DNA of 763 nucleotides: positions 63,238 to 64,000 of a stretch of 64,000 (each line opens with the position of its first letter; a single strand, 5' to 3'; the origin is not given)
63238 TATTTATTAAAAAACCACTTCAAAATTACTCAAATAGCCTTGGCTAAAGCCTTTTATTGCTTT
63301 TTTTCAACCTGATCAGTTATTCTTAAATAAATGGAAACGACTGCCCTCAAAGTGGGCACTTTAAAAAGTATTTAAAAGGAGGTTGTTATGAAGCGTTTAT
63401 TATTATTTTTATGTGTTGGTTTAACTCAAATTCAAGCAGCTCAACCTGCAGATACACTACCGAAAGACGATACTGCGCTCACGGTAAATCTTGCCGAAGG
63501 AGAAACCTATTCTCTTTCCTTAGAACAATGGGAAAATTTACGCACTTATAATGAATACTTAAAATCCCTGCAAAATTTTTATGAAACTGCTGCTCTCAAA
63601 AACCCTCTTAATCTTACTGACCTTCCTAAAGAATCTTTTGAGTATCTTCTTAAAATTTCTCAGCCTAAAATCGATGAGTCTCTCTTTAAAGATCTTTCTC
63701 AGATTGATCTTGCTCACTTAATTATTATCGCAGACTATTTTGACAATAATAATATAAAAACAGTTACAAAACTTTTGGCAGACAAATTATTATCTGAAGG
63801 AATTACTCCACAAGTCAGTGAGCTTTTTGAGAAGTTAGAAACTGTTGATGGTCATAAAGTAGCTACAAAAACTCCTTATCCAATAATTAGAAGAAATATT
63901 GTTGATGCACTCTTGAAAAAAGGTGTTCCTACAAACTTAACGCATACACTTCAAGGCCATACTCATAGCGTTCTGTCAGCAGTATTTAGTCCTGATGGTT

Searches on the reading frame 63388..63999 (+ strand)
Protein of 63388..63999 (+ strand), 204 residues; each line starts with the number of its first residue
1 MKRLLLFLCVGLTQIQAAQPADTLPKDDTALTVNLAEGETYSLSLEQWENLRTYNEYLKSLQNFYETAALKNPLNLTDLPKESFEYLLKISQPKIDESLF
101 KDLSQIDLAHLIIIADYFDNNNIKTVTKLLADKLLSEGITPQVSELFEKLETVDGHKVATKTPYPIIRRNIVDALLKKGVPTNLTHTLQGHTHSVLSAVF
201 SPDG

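Call 60: find_homologous_proteins(query=window:63388-63999:+, max_evalue=0.00001)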
Query window:63388-63999:+: 417 candidates shared short words with the query, none scored E <= 0.00001.
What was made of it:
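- Tried and rejected: An attempt to sample paralogue-bearing regions with the ORF at 63388 found no homologues (call 60).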
